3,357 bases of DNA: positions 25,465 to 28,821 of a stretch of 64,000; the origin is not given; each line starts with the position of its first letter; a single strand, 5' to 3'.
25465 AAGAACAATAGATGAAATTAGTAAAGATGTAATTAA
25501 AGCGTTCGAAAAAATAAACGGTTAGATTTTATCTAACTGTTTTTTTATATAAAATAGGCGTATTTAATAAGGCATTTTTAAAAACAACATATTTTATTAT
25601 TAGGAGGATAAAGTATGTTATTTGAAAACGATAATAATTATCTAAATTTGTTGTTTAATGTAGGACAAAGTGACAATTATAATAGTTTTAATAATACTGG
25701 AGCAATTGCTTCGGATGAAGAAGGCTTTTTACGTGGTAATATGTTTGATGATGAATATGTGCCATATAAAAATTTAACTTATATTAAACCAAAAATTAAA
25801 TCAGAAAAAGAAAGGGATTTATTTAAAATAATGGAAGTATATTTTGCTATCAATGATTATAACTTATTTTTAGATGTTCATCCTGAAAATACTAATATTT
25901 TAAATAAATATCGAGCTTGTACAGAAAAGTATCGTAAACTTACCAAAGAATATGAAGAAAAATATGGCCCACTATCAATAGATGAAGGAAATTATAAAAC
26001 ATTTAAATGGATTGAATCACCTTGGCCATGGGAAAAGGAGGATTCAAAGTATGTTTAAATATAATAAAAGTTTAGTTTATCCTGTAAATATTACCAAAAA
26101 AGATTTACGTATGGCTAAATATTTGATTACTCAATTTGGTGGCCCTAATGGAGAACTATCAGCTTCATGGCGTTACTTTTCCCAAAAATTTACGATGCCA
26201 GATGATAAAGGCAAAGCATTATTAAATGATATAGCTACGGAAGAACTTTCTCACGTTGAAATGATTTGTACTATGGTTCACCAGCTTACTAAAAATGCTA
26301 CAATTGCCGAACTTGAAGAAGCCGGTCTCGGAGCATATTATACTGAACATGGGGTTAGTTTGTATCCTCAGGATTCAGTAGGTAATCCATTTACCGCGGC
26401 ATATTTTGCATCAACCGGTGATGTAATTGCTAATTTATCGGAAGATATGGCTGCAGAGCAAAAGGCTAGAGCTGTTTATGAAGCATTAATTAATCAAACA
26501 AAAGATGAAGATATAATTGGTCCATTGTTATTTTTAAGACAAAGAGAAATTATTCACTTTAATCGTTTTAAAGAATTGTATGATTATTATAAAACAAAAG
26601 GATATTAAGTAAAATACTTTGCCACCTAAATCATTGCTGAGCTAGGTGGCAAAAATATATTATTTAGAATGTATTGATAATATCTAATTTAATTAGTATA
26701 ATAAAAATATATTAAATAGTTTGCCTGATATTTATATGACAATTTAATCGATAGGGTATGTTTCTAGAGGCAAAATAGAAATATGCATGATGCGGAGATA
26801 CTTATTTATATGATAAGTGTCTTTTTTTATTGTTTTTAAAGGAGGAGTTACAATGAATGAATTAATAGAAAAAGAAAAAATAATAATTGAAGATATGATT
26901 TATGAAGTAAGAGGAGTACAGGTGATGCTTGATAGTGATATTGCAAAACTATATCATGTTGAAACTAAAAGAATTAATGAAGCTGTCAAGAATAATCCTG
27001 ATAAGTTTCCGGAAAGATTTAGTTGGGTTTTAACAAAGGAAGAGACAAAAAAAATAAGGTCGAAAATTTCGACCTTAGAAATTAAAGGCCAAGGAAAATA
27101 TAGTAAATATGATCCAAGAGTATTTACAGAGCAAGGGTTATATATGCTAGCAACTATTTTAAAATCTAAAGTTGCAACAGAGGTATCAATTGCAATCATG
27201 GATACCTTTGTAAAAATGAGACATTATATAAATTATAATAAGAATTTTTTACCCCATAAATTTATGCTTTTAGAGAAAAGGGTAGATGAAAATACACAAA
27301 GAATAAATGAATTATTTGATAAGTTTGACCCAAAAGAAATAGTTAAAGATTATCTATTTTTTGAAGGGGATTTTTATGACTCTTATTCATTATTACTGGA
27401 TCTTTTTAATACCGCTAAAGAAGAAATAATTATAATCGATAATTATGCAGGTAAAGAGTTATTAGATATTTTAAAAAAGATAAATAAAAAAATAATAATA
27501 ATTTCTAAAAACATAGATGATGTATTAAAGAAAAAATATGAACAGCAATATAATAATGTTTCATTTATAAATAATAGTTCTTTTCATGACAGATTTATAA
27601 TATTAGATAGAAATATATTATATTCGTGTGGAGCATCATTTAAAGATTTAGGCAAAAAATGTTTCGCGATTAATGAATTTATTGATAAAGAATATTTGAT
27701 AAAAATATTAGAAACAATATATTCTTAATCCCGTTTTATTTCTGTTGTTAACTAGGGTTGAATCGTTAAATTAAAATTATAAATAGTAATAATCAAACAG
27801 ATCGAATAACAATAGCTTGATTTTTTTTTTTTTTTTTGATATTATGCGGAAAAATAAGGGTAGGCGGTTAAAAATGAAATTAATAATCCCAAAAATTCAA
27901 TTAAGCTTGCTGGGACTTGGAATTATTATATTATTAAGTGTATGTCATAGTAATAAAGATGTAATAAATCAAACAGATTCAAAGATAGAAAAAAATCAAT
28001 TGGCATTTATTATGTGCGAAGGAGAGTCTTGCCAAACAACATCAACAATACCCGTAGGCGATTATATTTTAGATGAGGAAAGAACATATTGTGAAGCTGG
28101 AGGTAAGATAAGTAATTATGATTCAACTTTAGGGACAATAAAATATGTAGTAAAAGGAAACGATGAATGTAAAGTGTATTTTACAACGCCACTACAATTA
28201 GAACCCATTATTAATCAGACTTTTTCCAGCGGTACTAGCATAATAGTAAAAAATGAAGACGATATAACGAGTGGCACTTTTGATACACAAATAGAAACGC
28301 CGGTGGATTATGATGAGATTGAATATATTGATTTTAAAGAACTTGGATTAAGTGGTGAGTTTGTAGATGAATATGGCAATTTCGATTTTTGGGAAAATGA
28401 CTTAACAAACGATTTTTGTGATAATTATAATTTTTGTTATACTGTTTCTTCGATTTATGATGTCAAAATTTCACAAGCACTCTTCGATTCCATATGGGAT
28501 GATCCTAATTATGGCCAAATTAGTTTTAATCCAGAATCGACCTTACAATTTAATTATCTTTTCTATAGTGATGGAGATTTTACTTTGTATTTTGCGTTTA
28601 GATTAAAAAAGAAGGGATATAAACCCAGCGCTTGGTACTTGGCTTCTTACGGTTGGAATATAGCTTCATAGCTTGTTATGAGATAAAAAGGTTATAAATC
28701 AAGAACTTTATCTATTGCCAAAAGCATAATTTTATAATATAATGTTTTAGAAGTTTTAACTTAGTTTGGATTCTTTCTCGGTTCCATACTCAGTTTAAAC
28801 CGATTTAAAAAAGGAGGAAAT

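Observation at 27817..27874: T17 homopolymer forming the spacer of a promoter: candidate slipped-strand phase-variation switch for a lipoprotein gene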

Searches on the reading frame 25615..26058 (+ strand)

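Call 5: search_protein_families(library=pfam, proteins=[window:25615-26058:+], max_evalue=0.01)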
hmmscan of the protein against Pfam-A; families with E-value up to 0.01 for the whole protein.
window:25615-26058:+ (147 aa): 1 family
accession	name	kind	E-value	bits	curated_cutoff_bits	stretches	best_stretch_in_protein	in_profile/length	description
PF12652.12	CotJB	-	1.5e-24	86.4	29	1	69-140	4-76/76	CotJB protein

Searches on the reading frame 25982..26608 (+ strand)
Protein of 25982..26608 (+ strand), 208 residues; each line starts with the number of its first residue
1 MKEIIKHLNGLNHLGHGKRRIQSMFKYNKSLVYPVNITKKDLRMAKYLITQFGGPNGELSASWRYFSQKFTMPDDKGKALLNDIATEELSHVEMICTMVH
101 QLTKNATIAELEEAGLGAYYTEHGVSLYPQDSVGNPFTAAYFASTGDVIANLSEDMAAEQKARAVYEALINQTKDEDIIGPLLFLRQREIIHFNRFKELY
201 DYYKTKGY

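Call 5: search_protein_families(library=pfam, proteins=[window:25982-26608:+], max_evalue=0.01)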
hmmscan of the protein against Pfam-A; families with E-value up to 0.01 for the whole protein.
window:25982-26608:+ (208 aa): 3 families
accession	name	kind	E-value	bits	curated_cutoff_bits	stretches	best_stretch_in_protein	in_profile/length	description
PF05067.18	Mn_catalase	-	1.3e-50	172.4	27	1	24-198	1-189/284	Manganese containing catalase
PF03232.19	COQ7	-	0.001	19.2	23.5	0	57-107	13-64/169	Ubiquinone biosynthesis protein COQ7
PF02915.23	Rubrerythrin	-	0.0025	18.7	22.8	0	75-200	29-137/137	Rubrerythrin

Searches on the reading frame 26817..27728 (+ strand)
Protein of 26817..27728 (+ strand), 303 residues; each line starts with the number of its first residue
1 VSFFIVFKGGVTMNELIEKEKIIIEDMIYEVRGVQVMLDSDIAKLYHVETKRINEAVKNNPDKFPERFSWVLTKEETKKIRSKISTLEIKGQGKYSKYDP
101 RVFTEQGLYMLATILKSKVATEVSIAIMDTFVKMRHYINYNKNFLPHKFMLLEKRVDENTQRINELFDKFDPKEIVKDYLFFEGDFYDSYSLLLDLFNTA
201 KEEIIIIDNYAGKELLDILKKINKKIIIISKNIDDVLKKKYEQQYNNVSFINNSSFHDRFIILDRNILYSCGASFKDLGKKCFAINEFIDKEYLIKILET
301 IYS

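Call 5: search_protein_families(library=pfam, proteins=[window:26817-27728:+], max_evalue=0.01)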
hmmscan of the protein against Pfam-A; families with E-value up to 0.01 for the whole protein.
window:26817-27728:+ (303 aa): 1 family
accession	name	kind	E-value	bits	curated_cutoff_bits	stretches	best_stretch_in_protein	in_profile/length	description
PF10543.14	ORF6N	-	5.7e-30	103.9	27.8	1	27-114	2-86/86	ORF6N domain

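Call 45: find_encoding_contigs(protein=window:26853-27725:+, flank=1500, max_places=10)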
Protein window:26853-27725:+ (291 aa): 8 contigs read that carry it; 4 places shown.
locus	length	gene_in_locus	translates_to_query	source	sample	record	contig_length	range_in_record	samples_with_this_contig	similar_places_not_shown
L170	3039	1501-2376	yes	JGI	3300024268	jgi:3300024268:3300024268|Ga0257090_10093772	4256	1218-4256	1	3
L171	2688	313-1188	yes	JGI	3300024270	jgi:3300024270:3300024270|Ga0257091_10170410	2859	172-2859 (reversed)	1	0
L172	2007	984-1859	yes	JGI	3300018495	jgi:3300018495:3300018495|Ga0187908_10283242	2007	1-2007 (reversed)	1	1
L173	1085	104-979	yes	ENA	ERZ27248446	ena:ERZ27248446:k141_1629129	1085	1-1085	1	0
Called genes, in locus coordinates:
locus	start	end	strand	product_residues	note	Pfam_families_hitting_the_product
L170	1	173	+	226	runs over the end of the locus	PF02223:Thymidylate_kin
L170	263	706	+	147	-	PF12652:CotJB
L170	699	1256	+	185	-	PF05067:Mn_catalase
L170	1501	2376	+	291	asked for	PF10543:ORF6N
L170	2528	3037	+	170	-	?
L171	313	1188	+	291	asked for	PF10543:ORF6N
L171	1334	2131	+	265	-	-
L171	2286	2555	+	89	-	PF00312:Ribosomal_S15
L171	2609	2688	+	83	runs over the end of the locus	?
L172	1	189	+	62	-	?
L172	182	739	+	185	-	PF05067:Mn_catalase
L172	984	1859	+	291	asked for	PF10543:ORF6N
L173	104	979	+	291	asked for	PF10543:ORF6N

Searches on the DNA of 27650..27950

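Call 66: search_rna_families(source=window, start=27650, end=27950, threshold=evalue, max_evalue=1)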
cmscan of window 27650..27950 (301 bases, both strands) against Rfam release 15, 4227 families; matches with E-value up to 1: 0.
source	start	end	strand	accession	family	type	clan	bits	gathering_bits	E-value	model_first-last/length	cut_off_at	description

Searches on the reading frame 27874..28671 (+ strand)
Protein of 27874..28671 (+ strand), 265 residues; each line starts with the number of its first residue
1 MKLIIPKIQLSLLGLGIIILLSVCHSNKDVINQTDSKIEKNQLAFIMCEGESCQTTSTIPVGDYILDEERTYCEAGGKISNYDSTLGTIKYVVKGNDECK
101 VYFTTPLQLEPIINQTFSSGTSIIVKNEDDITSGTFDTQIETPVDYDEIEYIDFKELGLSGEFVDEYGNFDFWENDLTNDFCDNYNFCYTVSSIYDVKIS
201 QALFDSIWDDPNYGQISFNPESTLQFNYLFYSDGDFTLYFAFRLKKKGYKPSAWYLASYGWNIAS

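Call 5: search_protein_families(library=pfam, proteins=[window:27874-28671:+], max_evalue=0.01)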
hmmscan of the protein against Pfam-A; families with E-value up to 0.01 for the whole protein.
window:27874-28671:+ (265 aa): 0 families

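Call 17: find_homologous_proteins(query=window:27874-28668:+, max_evalue=0.001)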
Query window:27874-28668:+ (265 aa): 2 proteins with E <= 0.001 among 364 candidates.
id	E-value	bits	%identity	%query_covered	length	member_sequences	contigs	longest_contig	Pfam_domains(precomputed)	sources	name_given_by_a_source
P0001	4.9e-177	605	100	100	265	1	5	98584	-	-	-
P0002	1.1e-81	292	56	98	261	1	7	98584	-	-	-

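Call 18: find_encoding_contigs(protein=P0001, flank=3000, max_places=10)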
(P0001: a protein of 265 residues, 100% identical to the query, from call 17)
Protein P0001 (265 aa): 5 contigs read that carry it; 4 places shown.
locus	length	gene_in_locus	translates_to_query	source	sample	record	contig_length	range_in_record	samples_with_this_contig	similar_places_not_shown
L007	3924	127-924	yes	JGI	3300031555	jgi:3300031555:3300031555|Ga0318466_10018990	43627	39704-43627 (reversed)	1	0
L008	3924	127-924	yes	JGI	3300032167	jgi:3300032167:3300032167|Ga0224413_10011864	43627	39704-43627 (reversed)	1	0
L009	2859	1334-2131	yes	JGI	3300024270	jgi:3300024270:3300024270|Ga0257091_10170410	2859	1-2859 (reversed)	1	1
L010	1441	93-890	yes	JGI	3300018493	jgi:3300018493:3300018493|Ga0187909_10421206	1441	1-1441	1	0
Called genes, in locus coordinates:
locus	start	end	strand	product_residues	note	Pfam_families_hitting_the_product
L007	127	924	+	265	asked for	-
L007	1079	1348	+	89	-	PF00312:Ribosomal_S15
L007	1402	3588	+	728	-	PF01138:RNase_PH, PF03725:RNase_PH_C, PF03726:PNPase, PF01138:RNase_PH, PF03725:RNase_PH_C (weak), PF00575:S1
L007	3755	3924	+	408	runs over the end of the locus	-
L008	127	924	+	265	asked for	-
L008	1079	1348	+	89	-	PF00312:Ribosomal_S15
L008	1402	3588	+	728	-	PF01138:RNase_PH, PF03725:RNase_PH_C, PF03726:PNPase, PF01138:RNase_PH, PF03725:RNase_PH_C (weak), PF00575:S1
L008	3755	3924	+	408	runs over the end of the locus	-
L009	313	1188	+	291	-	PF10543:ORF6N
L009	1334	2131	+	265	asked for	-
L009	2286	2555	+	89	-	PF00312:Ribosomal_S15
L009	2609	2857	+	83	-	?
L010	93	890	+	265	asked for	-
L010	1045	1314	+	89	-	PF00312:Ribosomal_S15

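Call 19: find_encoding_contigs(protein=P0002, flank=3000, max_places=10)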
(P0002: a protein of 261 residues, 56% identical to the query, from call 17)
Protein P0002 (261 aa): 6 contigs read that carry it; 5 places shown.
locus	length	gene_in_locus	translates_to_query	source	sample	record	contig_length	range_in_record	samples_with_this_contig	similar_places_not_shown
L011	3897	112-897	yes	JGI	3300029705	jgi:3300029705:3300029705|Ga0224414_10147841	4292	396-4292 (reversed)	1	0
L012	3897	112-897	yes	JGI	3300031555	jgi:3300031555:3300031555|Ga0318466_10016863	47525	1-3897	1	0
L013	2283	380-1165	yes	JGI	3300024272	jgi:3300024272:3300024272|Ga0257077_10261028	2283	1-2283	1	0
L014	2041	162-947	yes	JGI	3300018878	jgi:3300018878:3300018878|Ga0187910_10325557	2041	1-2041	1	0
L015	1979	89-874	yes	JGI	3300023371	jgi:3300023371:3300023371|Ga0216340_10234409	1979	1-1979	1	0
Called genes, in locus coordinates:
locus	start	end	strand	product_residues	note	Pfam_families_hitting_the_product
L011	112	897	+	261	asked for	-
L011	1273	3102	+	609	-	PF02861:Clp_N (weak), PF05621:TniB (faint), PF13191:AAA_16 (weak), PF23569:NBD_SMAX1, PF00004:AAA, PF17871:AAA_lid_9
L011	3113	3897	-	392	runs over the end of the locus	?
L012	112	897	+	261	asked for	-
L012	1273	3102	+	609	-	PF02861:Clp_N (weak), PF05621:TniB (faint), PF13191:AAA_16 (weak), PF23569:NBD_SMAX1, PF00004:AAA, PF17871:AAA_lid_9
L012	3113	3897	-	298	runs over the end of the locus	PF01156:IU_nuc_hydro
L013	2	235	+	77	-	?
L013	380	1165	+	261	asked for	-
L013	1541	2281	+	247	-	?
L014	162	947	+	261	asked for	-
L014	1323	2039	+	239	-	?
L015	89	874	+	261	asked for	-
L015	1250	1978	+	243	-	?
